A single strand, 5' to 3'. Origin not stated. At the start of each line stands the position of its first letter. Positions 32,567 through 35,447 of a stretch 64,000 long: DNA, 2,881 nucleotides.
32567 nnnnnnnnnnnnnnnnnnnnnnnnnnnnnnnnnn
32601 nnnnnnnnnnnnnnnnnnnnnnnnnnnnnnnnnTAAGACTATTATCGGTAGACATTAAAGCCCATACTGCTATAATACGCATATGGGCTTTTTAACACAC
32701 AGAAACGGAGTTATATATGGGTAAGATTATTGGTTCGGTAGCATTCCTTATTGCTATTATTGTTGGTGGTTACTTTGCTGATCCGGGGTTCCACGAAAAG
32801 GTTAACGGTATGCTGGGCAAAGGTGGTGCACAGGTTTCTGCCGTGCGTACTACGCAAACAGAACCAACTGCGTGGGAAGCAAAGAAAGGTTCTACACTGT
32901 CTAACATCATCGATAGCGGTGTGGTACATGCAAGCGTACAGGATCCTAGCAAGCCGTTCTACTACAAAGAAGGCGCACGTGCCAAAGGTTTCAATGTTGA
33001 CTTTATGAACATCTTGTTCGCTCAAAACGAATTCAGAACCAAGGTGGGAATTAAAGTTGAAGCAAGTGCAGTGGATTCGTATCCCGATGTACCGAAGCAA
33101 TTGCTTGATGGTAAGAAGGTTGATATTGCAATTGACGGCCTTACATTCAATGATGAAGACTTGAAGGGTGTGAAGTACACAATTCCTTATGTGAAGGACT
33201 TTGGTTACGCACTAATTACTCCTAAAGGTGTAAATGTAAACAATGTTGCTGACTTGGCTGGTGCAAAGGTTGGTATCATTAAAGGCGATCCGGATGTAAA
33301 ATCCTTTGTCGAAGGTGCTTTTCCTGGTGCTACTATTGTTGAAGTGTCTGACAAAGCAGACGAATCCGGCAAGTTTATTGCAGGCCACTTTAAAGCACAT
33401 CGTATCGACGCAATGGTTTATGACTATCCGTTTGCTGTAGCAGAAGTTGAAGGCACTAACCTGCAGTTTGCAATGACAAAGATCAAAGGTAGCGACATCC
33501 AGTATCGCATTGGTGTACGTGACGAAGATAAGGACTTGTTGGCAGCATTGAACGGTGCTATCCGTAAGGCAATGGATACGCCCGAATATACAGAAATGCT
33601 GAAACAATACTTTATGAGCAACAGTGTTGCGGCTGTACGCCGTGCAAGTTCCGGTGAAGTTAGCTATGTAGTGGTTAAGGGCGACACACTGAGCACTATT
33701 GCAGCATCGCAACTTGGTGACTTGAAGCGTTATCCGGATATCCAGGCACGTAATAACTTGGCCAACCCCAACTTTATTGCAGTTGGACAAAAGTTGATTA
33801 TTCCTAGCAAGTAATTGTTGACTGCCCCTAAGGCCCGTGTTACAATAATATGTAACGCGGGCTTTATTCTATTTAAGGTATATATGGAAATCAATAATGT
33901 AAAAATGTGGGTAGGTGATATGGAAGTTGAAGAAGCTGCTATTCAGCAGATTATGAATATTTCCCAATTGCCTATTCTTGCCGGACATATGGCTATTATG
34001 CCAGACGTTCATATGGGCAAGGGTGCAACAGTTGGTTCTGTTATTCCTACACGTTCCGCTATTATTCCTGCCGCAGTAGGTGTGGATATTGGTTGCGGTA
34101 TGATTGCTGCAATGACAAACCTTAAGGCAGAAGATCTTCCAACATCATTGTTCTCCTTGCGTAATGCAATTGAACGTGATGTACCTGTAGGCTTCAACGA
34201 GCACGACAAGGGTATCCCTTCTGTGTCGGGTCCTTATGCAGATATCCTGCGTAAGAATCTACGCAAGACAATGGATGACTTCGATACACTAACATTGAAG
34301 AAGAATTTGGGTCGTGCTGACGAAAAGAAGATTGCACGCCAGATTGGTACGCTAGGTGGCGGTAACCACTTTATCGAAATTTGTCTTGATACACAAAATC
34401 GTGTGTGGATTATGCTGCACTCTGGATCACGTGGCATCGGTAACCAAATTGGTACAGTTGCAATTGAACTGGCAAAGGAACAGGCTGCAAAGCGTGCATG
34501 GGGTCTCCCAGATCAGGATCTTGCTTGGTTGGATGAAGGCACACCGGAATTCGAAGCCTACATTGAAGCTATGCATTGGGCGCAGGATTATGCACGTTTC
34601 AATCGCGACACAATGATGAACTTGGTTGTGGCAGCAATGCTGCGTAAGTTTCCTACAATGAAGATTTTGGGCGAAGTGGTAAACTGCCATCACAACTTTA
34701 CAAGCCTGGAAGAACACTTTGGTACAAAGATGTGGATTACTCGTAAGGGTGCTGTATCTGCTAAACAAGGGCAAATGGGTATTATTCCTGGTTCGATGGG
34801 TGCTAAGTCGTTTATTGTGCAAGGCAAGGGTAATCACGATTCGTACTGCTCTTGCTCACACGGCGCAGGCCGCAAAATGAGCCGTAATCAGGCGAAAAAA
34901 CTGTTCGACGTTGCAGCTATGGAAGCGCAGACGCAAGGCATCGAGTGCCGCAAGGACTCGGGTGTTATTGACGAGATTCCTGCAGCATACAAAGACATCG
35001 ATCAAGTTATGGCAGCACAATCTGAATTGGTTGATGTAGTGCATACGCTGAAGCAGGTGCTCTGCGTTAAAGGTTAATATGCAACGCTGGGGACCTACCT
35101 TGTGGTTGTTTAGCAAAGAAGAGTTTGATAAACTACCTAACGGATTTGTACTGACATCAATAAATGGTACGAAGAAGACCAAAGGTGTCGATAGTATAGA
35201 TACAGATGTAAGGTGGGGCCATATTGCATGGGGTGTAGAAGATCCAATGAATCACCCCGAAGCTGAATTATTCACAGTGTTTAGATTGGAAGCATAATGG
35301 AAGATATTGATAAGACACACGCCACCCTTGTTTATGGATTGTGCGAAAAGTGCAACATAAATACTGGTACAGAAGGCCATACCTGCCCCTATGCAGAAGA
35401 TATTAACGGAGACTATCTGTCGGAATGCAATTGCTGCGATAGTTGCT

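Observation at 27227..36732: MoxR AAA+ ATPase and its VWA/metallopeptidase-domain partner split by a 7-kb membrane module (SPFH, lipoprotein, Ser-rich TPR protein, SBP-LysM, RtcB)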

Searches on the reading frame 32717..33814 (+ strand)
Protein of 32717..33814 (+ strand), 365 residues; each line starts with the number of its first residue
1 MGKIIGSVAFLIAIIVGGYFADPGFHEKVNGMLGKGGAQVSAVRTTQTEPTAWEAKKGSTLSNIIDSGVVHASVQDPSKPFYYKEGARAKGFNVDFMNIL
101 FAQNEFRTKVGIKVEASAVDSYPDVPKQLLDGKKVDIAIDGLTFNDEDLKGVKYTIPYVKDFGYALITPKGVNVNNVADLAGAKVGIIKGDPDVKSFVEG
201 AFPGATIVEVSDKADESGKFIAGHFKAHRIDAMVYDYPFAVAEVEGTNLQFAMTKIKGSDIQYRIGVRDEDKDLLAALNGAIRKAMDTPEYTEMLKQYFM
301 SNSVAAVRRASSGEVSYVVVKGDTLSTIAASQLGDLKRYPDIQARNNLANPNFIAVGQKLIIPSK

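Call 3: search_protein_families(library=pfam, proteins=[window:32717-33814:+], max_evalue=0.01)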
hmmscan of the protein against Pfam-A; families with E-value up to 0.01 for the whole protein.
window:32717-33814:+ (365 aa): 6 families
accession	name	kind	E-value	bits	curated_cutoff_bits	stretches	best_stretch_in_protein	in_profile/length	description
PF00497.25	SBP_bac_3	-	1.3e-14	54.5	26.4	1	74-300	5-131/132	Bacterial extracellular solute-binding proteins, family 3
PF01476.26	LysM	-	4.8e-12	46.1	20.9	1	317-363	1-43/43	LysM domain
PF23457.1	LysM2_NFP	-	0.00023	21.6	36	1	314-363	5-54/56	NFP LysM2 domain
PF23472.1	LysM2_CERK1_LYK3_4_5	-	0.0015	18.8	27.4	1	315-363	6-54/56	LYK3/4/5 LysM2 domain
PF13531.11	SBP_bac_11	-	0.0021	18.3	25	0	104-195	18-114/227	Bacterial extracellular solute-binding protein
PF13184.12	KH_5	-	0.0029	18.1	27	0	165-210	21-67/69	NusA-like KH domain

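Call 12: search_protein_families(library=phrogs, proteins=[window:32717-33814:+], max_evalue=0.01)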
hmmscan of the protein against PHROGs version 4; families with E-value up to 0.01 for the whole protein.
window:32717-33814:+ (365 aa): 11 families
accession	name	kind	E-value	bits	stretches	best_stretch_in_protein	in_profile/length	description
phrog_10776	-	unknown function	1.8e-16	60.7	1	59-307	44-280/674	-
phrog_380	-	lysis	4e-13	50.1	1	308-364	177-236/309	endolysin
phrog_4602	-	other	2.3e-10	41.8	1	312-364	32-81/220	transglycosylase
phrog_7348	-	lysis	3.7e-07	28.4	1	308-363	2098-2150/2564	endolysin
phrog_291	-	lysis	9.9e-06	25.5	1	257-363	381-475/509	endolysin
phrog_975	-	tail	4.7e-05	23.6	1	316-352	6-42/238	baseplate protein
phrog_28394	-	unknown function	0.00062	20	1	302-360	54-109/303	-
phrog_21966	-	unknown function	0.001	20.1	1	309-363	89-145/146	-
phrog_184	-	tail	0.0016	18.7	1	317-361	363-407/411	baseplate hub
phrog_14642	-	lysis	0.0048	17.4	0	307-365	20-73/215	endolysin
phrog_5182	-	lysis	0.007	17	0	304-364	207-264/321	endolysin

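Call 13: search_protein_families(library=ncbifam, proteins=[window:32717-33814:+], max_evalue=0.01)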
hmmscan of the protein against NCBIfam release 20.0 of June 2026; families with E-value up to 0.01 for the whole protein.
window:32717-33814:+ (365 aa): 22 families
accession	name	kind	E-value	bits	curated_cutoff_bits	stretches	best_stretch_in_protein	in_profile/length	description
TIGR01096.1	3A0103s03R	subfamily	1.4e-17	64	256.35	1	58-299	15-250/250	lysine/arginine/ornithine ABC transporter substrate-binding protein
NF008426.0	PRK11260.1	equivalog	3.1e-14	52.9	312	1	58-301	31-262/266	cystine ABC transporter substrate-binding protein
TIGR04262.1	orph_peri_GRRM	subfamily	4.7e-11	42.5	190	1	68-226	1-154/257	extracellular substrate binding-like orphan protein GrrP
NF007029.0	PRK09495.1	equivalog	1.6e-09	37.9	303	1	79-301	36-245/248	glutamine ABC transporter substrate-binding protein GlnH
NF008399.0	PRK11198.1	equivalog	1.7e-08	35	134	1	308-364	89-147/149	peptidoglycan-binding protein LysM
NF008885.0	PRK11917.1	equivalog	6.8e-08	32.4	373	1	58-237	28-201/259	bifunctional adhesin/ABC transporter aspartate/glutamate-binding protein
NF041765.1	ArtJ_Ecoli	equivalog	9.5e-08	31.9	510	1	90-299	44-241/243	arginine ABC transporter substrate-binding protein ArtJ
TIGR02995.1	ectoine_ehuB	equivalog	1.4e-07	31.1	190.9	1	58-308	23-269/275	ectoine/hydroxyectoine ABC transporter substrate-binding protein EhuB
NF041764.1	ArtI_Ecoli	equivalog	1.1e-06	28.2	522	1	89-299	43-241/243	arginine ABC transporter substrate-binding protein ArtI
NF011586.0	PRK15010.1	equivalog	5.2e-06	26.2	440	1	90-302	45-256/260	lysine/arginine/ornithine ABC transporter substrate-binding protein ArgT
NF052398.1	Agg_Promo_Fact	equivalog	4.9e-05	23.6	170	1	302-364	16-75/202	aggregation-promoting factor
NF011583.0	PRK15007.1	subfamily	7.9e-05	22.1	358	1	89-299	43-241/243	arginine ABC transporter substrate-binding protein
TIGR03871.1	ABC_peri_MoxJ_2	subfamily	0.00013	21.7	212.15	1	130-298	53-227/232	quinoprotein dehydrogenase-associated putative ABC transporter substrate-binding protein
TIGR02899.1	spore_safA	subfamily_domain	0.00023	21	67.85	1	319-364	1-44/44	SafA/ExsA family spore coat assembly protein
NF011965.0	PRK15437.1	equivalog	0.00037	20.2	459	1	112-302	63-256/260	histidine ABC transporter substrate-binding protein HisJ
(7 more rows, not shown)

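Call 47: search_protein_families(library=padloc, proteins=[window:32717-33814:+], max_evalue=0.01)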
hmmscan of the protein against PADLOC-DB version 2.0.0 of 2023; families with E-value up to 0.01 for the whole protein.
window:32717-33814:+ (365 aa): 0 families

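Call 87: find_related_loci(query=window:32717-33814:+, collection=viral_contigs, flank=8000)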
Query window:32717-33814:+ (365 aa) in viral_contigs; peptide patterns used: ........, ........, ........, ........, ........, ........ (x = any residue, [..] = any of these).
17 stretches matched a pattern; 7 encode a relative of the query (tblastn E <= 1e-3); 7 distinct loci.
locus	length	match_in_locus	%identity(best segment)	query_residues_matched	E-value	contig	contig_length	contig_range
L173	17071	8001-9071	69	1-365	5e-164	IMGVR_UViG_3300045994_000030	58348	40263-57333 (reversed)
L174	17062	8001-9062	68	1-365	4e-161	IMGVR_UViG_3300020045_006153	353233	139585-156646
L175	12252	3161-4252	64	1-363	1e-156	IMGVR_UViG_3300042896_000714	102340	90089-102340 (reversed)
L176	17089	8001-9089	65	1-365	2e-154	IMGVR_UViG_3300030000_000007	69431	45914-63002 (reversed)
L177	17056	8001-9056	64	3-365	5e-146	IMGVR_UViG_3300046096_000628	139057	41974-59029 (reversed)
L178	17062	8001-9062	64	1-365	1e-143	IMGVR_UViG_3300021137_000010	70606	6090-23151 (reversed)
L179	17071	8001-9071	69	1-365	5e-164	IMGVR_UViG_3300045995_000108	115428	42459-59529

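Call 90: find_homologous_proteins(query=window:32717-33814:+)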
Query window:32717-33814:+ (365 aa): 325 proteins with E <= 0.001 among 6372 candidates; the best 120 are listed.
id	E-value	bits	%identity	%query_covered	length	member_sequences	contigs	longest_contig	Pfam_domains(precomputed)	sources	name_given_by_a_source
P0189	6.3e-236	800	100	100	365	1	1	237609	PF00497.26,PF01476.27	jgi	jgi:ABC-type amino acid transport substrate-binding protein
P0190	2.7e-211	719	91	100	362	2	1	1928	PF00497.26,PF01476.27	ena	-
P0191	1.4e-179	615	79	100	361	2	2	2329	PF00497.26,PF01476.27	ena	-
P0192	5.6e-165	566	74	100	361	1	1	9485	PF00497.26,PF01476.27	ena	-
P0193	7.9e-164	563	73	100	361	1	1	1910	PF00497.26,PF01476.27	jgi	jgi:ABC-type amino acid transport substrate-binding protein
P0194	1.6e-163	562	72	100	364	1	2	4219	PF00497.26,PF01476.27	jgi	jgi:ABC-type amino acid transport substrate-binding protein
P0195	3.2e-163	561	73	100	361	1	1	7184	PF00497.26,PF01476.27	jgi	jgi:ABC-type amino acid transport substrate-binding protein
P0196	6.3e-163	560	73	100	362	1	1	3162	PF00497.26,PF01476.27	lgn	-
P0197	1.0e-162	559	72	100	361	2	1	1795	PF00497.26,PF01476.27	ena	-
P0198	1.5e-162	558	72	100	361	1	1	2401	PF00497.26,PF01476.27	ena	-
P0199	5.3e-160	550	71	100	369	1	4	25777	PF00497.26,PF01476.27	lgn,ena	-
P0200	3.3e-159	548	70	100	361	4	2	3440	PF00497.26,PF01476.27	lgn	-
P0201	6.6e-157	540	71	99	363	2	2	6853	PF00497.26,PF01476.27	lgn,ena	-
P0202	2.8e-155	535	69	99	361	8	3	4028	PF00497.26,PF01476.27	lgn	-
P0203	2.4e-154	532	69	100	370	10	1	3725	PF00497.26,PF01476.27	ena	-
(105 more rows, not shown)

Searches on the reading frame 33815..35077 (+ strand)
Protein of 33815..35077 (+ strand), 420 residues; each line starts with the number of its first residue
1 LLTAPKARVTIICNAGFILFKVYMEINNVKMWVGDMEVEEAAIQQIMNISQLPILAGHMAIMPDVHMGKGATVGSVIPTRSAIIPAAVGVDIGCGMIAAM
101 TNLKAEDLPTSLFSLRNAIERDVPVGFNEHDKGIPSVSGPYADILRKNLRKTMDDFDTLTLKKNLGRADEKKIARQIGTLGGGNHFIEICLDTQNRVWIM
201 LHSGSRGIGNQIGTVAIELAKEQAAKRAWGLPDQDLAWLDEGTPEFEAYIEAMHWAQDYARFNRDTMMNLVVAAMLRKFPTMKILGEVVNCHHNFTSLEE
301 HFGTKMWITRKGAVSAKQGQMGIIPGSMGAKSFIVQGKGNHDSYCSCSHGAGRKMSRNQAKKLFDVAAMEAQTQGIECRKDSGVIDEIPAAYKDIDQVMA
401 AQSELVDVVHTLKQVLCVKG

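Call 3: search_protein_families(library=pfam, proteins=[window:33815-35077:+], max_evalue=0.01)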
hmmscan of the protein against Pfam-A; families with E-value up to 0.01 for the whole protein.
window:33815-35077:+ (420 aa): 1 family
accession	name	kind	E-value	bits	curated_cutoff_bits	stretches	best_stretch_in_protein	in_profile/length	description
PF01139.22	RtcB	-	7.1e-128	427.9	27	1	45-420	1-426/426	tRNA-splicing ligase RtcB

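Call 12: search_protein_families(library=phrogs, proteins=[window:33815-35077:+], max_evalue=0.01)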
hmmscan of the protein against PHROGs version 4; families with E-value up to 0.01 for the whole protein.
window:33815-35077:+ (420 aa): 3 families
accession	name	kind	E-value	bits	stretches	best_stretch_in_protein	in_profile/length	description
phrog_1075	-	DNA, RNA and nucleotide metabolism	5.3e-147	491.6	1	23-420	60-441/459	tRNA splicing ligase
phrog_32430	-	DNA, RNA and nucleotide metabolism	1.5e-52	178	1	292-420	9-138/139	tRNA splicing ligase RtcB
phrog_17036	-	unknown function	0.0071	17.8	0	34-85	22-72/88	-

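Call 13: search_protein_families(library=ncbifam, proteins=[window:33815-35077:+], max_evalue=0.01)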
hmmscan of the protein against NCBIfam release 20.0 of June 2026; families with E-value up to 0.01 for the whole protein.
window:33815-35077:+ (420 aa): 4 families
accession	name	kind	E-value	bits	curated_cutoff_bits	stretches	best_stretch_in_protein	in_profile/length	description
NF052663.1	RtcB_rel_intein2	exception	7.3e-136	454.5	1050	2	94-420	311-626/626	intein-containing RctB family protein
NF007153.0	PRK09588.1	equivalog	8.3e-53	179.7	407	2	143-419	94-372/379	RNA ligase RtcB family protein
TIGR03073.1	release_rtcB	hypoth_equivalog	3.1e-42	144.9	271.8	2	144-413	84-355/356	RNA ligase RtcB family protein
NF038162.1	RtcB_rel_intein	exception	4.5e-36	124.2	1150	2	171-419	670-960/961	intein-containing RtcB family protein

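Call 47: search_protein_families(library=padloc, proteins=[window:33815-35077:+], max_evalue=0.01)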
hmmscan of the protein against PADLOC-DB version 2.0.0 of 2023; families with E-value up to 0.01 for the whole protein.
window:33815-35077:+ (420 aa): 0 families

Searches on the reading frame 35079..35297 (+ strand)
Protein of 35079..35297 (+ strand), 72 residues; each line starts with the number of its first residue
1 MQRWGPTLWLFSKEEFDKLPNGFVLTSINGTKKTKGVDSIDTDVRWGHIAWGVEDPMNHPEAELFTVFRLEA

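Call 98: search_protein_families(library=pfam, proteins=[window:35079-35297:+], max_evalue=0.001)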
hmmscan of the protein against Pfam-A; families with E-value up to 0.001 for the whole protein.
window:35079-35297:+ (72 aa): 0 families
